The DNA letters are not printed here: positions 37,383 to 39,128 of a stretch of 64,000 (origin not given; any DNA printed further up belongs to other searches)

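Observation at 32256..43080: Thirteen genes chained by start-stop overlaps: one long putative operon linking respiration, stress-protein, receiver and ABC-2 transporter genes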

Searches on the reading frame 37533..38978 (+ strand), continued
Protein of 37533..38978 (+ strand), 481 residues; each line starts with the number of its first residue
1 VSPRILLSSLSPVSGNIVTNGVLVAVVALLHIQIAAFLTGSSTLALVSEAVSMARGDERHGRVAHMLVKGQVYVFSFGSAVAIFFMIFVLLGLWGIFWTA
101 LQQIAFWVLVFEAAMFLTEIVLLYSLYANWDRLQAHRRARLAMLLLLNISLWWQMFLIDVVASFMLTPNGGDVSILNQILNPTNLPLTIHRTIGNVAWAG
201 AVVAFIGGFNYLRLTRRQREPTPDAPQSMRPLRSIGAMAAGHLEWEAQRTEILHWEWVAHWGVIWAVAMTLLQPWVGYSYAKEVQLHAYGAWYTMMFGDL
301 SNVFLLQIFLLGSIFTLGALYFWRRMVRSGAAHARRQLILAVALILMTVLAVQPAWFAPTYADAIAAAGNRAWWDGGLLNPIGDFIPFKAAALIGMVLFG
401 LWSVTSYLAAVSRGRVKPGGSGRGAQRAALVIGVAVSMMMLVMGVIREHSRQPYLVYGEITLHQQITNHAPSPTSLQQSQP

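Call 84: search_protein_families(library=ncbifam, proteins=[L088:10092-11381:+, L089:9452-10756:+, L090:10591-11790:+, L091:12798-14009:+, L088:11378-12766:+, L089:10781-12205:-, L090:9204-10100:+, L090:10097-10540:+], max_evalue=0.00001)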
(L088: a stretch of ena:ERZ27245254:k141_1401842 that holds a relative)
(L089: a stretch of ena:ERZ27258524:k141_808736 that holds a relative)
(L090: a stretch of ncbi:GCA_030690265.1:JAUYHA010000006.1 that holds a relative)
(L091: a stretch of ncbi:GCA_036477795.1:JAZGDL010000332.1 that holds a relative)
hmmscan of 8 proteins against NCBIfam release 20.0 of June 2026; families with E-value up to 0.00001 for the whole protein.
L088:10092-11381:+ (429 aa): 58 families (the best 25 are shown)
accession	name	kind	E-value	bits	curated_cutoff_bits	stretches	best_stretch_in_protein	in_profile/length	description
TIGR04055.1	rSAM_NirJ2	equivalog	1.8e-91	307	500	1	10-342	1-324/326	putative heme d1 biosynthesis radical SAM protein NirJ2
TIGR04545.1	rSAM_ahbD_hemeb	equivalog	1.5e-89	300.8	500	1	10-344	1-339/339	heme b synthase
TIGR04053.2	TIGR04053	equivalog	2.6e-77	260.5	395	2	3-236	2-234/366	TIGR04053 family radical SAM/SPASM domain-containing protein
TIGR04051.1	rSAM_NirJ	equivalog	9e-55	186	515.45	1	12-340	5-346/354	heme d1 biosynthesis radical SAM protein NirJ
TIGR04347.1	pseudo_SAM_Halo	equivalog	6.1e-53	180.5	525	1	11-340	40-383/390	TIGR04347 family pseudo-SAM/SPASM protein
TIGR04546.1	rSAM_ahbC_deAc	equivalog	4.6e-45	154.1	650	2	11-198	41-224/390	12,18-didecarboxysiroheme deacetylase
TIGR04054.1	rSAM_NirJ1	equivalog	2e-44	151.8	650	2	10-208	37-233/387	putative heme d1 biosynthesis radical SAM protein NirJ1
TIGR04303.1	GeoRSP_rSAM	equivalog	1.3e-40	140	400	1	8-340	4-324/325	GeoRSP system radical SAM/SPASM protein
TIGR03962.1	mycofact_rSAM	equivalog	1.7e-38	132.7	265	1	7-325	10-316/339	mycofactocin radical SAM maturase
NF050035.1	rSAM_WgK_link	exception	1.1e-37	129.9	650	1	2-343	2-364/367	radical SAM/SPASM peptide maturase WgkB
TIGR02109.1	PQQ_syn_pqqE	equivalog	1.7e-35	122.6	381.35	1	4-345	2-335/358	pyrroloquinoline quinone biosynthesis protein PqqE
TIGR04133.1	rSAM_w_lipo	hypoth_equivalog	1.8e-34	119.2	425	1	15-323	30-331/350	TIGR04133 family radical SAM/SPASM protein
TIGR04340.1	rSAM_ACGX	hypoth_equivalog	1.7e-27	96.6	400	1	10-340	4-337/341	radical SAM/SPASM domain protein, ACGX system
TIGR03913.1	rad_SAM_trio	equivalog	2.7e-27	95.3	591.75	1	11-323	21-336/477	GDL motif peptide-associated radical SAM/SPASM maturase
TIGR02666.1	moaA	equivalog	3.2e-26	92.1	284.05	1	13-280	14-284/336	GTP 3',8-cyclase MoaA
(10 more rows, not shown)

L089:9452-10756:+ (434 aa): 51 families (the best 25 are shown)
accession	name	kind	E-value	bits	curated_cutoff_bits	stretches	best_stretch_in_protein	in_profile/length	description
TIGR04055.1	rSAM_NirJ2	equivalog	8e-83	278.6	500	1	25-355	1-324/326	putative heme d1 biosynthesis radical SAM protein NirJ2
TIGR04545.1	rSAM_ahbD_hemeb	equivalog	3.3e-75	253.6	500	1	25-357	1-339/339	heme b synthase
TIGR04053.2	TIGR04053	equivalog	3.4e-68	230.6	395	2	22-251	6-234/366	TIGR04053 family radical SAM/SPASM domain-containing protein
TIGR04303.1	GeoRSP_rSAM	equivalog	1.6e-49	169.3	400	1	23-353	4-324/325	GeoRSP system radical SAM/SPASM protein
TIGR04347.1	pseudo_SAM_Halo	equivalog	4.4e-49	167.8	525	2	22-227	37-239/390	TIGR04347 family pseudo-SAM/SPASM protein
TIGR04051.1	rSAM_NirJ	equivalog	1.4e-43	149.3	515.45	1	25-213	3-187/354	heme d1 biosynthesis radical SAM protein NirJ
TIGR04546.1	rSAM_ahbC_deAc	equivalog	3.2e-43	148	650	1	25-215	40-228/390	12,18-didecarboxysiroheme deacetylase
TIGR04054.1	rSAM_NirJ1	equivalog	3.9e-40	137.7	650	1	24-214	36-224/387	putative heme d1 biosynthesis radical SAM protein NirJ1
TIGR03913.1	rad_SAM_trio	equivalog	6.3e-37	127.1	591.75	1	25-420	20-415/477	GDL motif peptide-associated radical SAM/SPASM maturase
TIGR03962.1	mycofact_rSAM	equivalog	1e-34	120.3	265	1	22-355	10-333/339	mycofactocin radical SAM maturase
TIGR02109.1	PQQ_syn_pqqE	equivalog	9.4e-33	113.6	381.35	2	23-199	6-179/358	pyrroloquinoline quinone biosynthesis protein PqqE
NF050035.1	rSAM_WgK_link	exception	3.2e-31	108.6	650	2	22-210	7-192/367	radical SAM/SPASM peptide maturase WgkB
TIGR04251.1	SCM_rSAM_ScmF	equivalog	1.7e-28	100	400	1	27-209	7-189/353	SynChlorMet cassette radical SAM/SPASM protein ScmF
TIGR04103.1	rSAM_nif11_3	equivalog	2.3e-28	98.9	725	1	24-353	5-342/412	nif11-class peptide radical SAM maturase 3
NF045574.1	sacti_mat_StsB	exception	1.2e-25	90.3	625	1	21-347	93-407/466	StsB family radical SAM/SPASM domain sactipeptide maturase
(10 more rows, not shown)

L090:10591-11790:+ (399 aa): 66 families (the best 25 are shown)
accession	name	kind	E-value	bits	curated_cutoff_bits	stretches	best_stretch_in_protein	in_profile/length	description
TIGR04055.1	rSAM_NirJ2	equivalog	1.1e-106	357.1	500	1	9-330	1-325/326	putative heme d1 biosynthesis radical SAM protein NirJ2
TIGR04545.1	rSAM_ahbD_hemeb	equivalog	4.4e-94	315.7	500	1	9-330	1-338/339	heme b synthase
TIGR04053.2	TIGR04053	equivalog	7.2e-83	278.8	395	2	3-234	3-237/366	TIGR04053 family radical SAM/SPASM domain-containing protein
TIGR04347.1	pseudo_SAM_Halo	equivalog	4.7e-61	207.2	525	2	9-203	39-235/390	TIGR04347 family pseudo-SAM/SPASM protein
TIGR04051.1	rSAM_NirJ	equivalog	8.6e-61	205.8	515.45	2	9-208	3-204/354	heme d1 biosynthesis radical SAM protein NirJ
TIGR04303.1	GeoRSP_rSAM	equivalog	1.8e-57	195.4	400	1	6-327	3-324/325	GeoRSP system radical SAM/SPASM protein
TIGR04054.1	rSAM_NirJ1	equivalog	2e-56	191.3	650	2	6-208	34-238/387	putative heme d1 biosynthesis radical SAM protein NirJ1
TIGR04546.1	rSAM_ahbC_deAc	equivalog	6.1e-51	173.4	650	1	8-193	39-224/390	12,18-didecarboxysiroheme deacetylase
NF050035.1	rSAM_WgK_link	exception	8.9e-46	156.5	650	2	3-190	4-192/367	radical SAM/SPASM peptide maturase WgkB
TIGR03913.1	rad_SAM_trio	equivalog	2e-44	151.8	591.75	1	8-332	19-357/477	GDL motif peptide-associated radical SAM/SPASM maturase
TIGR03962.1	mycofact_rSAM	equivalog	9.8e-43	146.6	265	1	6-329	10-333/339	mycofactocin radical SAM maturase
TIGR04103.1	rSAM_nif11_3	equivalog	1.5e-39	135.8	725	1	10-332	7-347/412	nif11-class peptide radical SAM maturase 3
TIGR02109.1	PQQ_syn_pqqE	equivalog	5.6e-38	130.8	381.35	1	7-332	6-335/358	pyrroloquinoline quinone biosynthesis protein PqqE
NF045574.1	sacti_mat_StsB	exception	8.9e-36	123.7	625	1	9-320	97-406/466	StsB family radical SAM/SPASM domain sactipeptide maturase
TIGR04251.1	SCM_rSAM_ScmF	equivalog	5e-34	118.2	400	1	12-324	8-336/353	SynChlorMet cassette radical SAM/SPASM protein ScmF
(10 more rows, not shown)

L091:12798-14009:+ (403 aa): 61 families (the best 25 are shown)
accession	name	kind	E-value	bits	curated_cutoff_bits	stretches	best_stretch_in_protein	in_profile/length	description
TIGR04055.1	rSAM_NirJ2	equivalog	1.7e-93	313.7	500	1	7-331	1-324/326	putative heme d1 biosynthesis radical SAM protein NirJ2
TIGR04545.1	rSAM_ahbD_hemeb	equivalog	3.1e-93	312.9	500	1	7-333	1-339/339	heme b synthase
TIGR04053.2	TIGR04053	equivalog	1.3e-90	304.3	395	2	4-232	6-238/366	TIGR04053 family radical SAM/SPASM domain-containing protein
TIGR04051.1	rSAM_NirJ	equivalog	3.1e-62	210.6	515.45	2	7-189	3-184/354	heme d1 biosynthesis radical SAM protein NirJ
TIGR04347.1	pseudo_SAM_Halo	equivalog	4.1e-61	207.4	525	2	7-195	39-226/390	TIGR04347 family pseudo-SAM/SPASM protein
TIGR04546.1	rSAM_ahbC_deAc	equivalog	3.3e-57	194.1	650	2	7-197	40-231/390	12,18-didecarboxysiroheme deacetylase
TIGR04054.1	rSAM_NirJ1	equivalog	5.9e-52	176.6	650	2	7-202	37-233/387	putative heme d1 biosynthesis radical SAM protein NirJ1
TIGR04303.1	GeoRSP_rSAM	equivalog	1.6e-48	165.9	400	1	5-329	4-324/325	GeoRSP system radical SAM/SPASM protein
TIGR03962.1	mycofact_rSAM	equivalog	7.2e-45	153.6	265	1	5-335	11-337/339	mycofactocin radical SAM maturase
TIGR02109.1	PQQ_syn_pqqE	equivalog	1e-36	126.7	381.35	2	5-178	6-179/358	pyrroloquinoline quinone biosynthesis protein PqqE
NF045574.1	sacti_mat_StsB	exception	2.1e-36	125.8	625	1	10-321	100-405/466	StsB family radical SAM/SPASM domain sactipeptide maturase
TIGR04251.1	SCM_rSAM_ScmF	equivalog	5.3e-36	124.7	400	1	8-329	6-339/353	SynChlorMet cassette radical SAM/SPASM protein ScmF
NF050035.1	rSAM_WgK_link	exception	1.8e-35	122.6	650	2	4-194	7-197/367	radical SAM/SPASM peptide maturase WgkB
TIGR03913.1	rad_SAM_trio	equivalog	2.1e-34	118.7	591.75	1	3-198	16-209/477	GDL motif peptide-associated radical SAM/SPASM maturase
TIGR04133.1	rSAM_w_lipo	hypoth_equivalog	2.9e-33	115.2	425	1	8-311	26-330/350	TIGR04133 family radical SAM/SPASM protein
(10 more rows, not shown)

L088:11378-12766:+ (462 aa): 33 families (the best 25 are shown)
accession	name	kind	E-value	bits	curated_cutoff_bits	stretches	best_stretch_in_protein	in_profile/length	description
TIGR00562.1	proto_IX_ox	equivalog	2.2e-72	244.2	97.85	1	2-450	2-469/470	protoporphyrinogen oxidase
NF008845.0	PRK11883.1-5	equivalog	2.5e-61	207.4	560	1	2-449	4-465/468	protoporphyrinogen oxidase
NF008841.0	PRK11883.1-1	equivalog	2.7e-39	135.3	517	1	3-446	4-448/453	protoporphyrinogen oxidase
NF009081.0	PRK12416.1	equivalog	3.3e-34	118.6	702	1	4-449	3-461/466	protoporphyrinogen oxidase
NF008843.0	PRK11883.1-3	equivalog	2.3e-19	69.8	406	1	5-442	4-419/424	protoporphyrinogen oxidase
TIGR03467.1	HpnE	equivalog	2e-14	53.7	283.05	1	5-44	1-40/430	hydroxysqualene dehydroxylase HpnE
TIGR02734.1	crtI_fam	subfamily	5.9e-13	48.3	238.1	1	5-58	1-54/504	phytoene desaturase family protein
NF005560.0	PRK07233.1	equivalog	1e-11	44.3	252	1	5-52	3-50/435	hypothetical protein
NF009410.0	PRK12771.1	subfamily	4.6e-09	35.4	516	1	5-39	141-175/566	NAD(P)-binding protein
NF058655.1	CrtID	equivalog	6.5e-09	35.1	640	1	5-57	1-53/478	bifunctional phytoene desaturase/3,4-desaturase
TIGR03197.1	MnmC_Cterm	equivalog_domain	1.8e-08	33.8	174.2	1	4-45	1-42/400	FAD-dependent 5-carboxymethylaminomethyl-2-thiouridine(34) oxidoreductase MnmC1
TIGR03364.1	HpnW_proposed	hypoth_equivalog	3.2e-08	33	285.1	1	4-42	2-40/365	TIGR03364 family FAD-dependent oxidoreductase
NF045637.1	carotdesatCrtDProt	equivalog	2.4e-07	29.7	580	1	5-58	1-54/485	1-hydroxycarotenoid 3,4-desaturase CrtD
NF040505.1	ArsO_flavin_mono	equivalog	2.5e-07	30.5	425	1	4-40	2-38/346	ArsO family NAD(P)H-dependent flavin-containing monooxygenase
TIGR02352.1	thiamin_ThiO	equivalog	2.7e-07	30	250.8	1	5-41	1-36/351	glycine oxidase ThiO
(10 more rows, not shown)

L089:10781-12205:- (474 aa): 22 families
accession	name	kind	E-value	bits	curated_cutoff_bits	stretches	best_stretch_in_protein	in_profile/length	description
TIGR00562.1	proto_IX_ox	equivalog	1.7e-86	290.7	97.85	1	6-455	3-466/470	protoporphyrinogen oxidase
NF008845.0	PRK11883.1-5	equivalog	2.7e-66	223.8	560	1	7-454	6-462/468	protoporphyrinogen oxidase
NF008841.0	PRK11883.1-1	equivalog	4.3e-47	161.1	517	1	8-454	6-448/453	protoporphyrinogen oxidase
NF009081.0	PRK12416.1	equivalog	1.6e-26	93.3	702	1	8-457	4-461/466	protoporphyrinogen oxidase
NF008843.0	PRK11883.1-3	equivalog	8.9e-24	84.3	406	1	7-449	3-418/424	protoporphyrinogen oxidase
TIGR03467.1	HpnE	equivalog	7e-16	58.6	283.05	1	9-50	2-43/430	hydroxysqualene dehydroxylase HpnE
NF005560.0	PRK07233.1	equivalog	9.2e-15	54.4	252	1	9-302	4-282/435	hypothetical protein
TIGR02734.1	crtI_fam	subfamily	3.9e-14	52.2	238.1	1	8-65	1-58/504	phytoene desaturase family protein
NF045637.1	carotdesatCrtDProt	equivalog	4.3e-13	48.6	580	1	9-63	2-56/485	1-hydroxycarotenoid 3,4-desaturase CrtD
NF005547.0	PRK07208.1-3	equivalog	4.6e-10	38.8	380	1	7-175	6-176/465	hypothetical protein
NF058655.1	CrtID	equivalog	8.6e-10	38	640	1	9-64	2-57/478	bifunctional phytoene desaturase/3,4-desaturase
NF005548.0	PRK07208.1-4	equivalog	2.1e-09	36.5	389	1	7-58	5-56/488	hypothetical protein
NF042421.1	hydcarot_desat_CrtD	equivalog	2.5e-08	32.9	500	1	7-65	3-61/487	1-hydroxycarotenoid 3,4-desaturase CrtD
NF009410.0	PRK12771.1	subfamily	6.1e-08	31.7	516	1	8-43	141-176/566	NAD(P)-binding protein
NF005545.0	PRK07208.1-1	equivalog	1.7e-07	30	451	1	7-57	9-60/504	hypothetical protein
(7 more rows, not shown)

L090:9204-10100:+ (298 aa): 10 families
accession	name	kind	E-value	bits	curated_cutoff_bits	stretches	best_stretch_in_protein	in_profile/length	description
NF041136.1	MrpORP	equivalog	4.3e-75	253.3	450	1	33-289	3-248/365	iron-sulfur cluster carrier protein MrpORP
NF008669.0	PRK11670.1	equivalog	3.2e-48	164.5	348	1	33-290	105-350/369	iron-sulfur cluster carrier protein ApbC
TIGR01969.1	minD_arch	subfamily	1.3e-17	63.8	201.75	2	38-83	3-48/251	cell division ATPase MinD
TIGR01968.1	minD_bact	equivalog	4.3e-13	49.2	212.9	1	38-75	4-41/261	septum site-determining protein MinD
NF047398.1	AAA_KGGVGR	domain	1.6e-10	41.6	90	1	38-88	5-55/190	KGGVGR-motif variant AAA ATPase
NF041546.1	ParA_partition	equivalog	2.5e-09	37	180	1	38-78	2-42/203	ParA family partition ATPase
TIGR01007.1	eps_fam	subfamily_domain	3.9e-06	26.6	108.05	0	37-83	19-65/204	polysaccharide biosynthesis tyrosine autokinase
NF053622.1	ATPseBagAMYCTU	equivalog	4e-06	26.5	400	1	35-112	6-80/325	ATPase BagA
TIGR03371.1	cellulose_yhjQ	equivalog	6.8e-06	25.7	157.85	0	37-75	3-41/246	cellulose biosynthesis protein BcsQ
TIGR03815.1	CpaE_hom_Actino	equivalog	9.8e-06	24.9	154.45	0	37-163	113-230/340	septum site-determining protein Ssd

L090:10097-10540:+ (147 aa): 2 families
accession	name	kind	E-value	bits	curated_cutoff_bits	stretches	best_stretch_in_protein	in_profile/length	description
NF002789.0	PRK02910.1-3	equivalog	3.8e-12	45.9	509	1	76-147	464-535/535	ferredoxin:protochlorophyllide reductase (ATP-dependent) subunit B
TIGR01278.1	DPOR_BchB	equivalog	2.9e-10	39.6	490.35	1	85-144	449-510/512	ferredoxin:protochlorophyllide reductase (ATP-dependent) subunit B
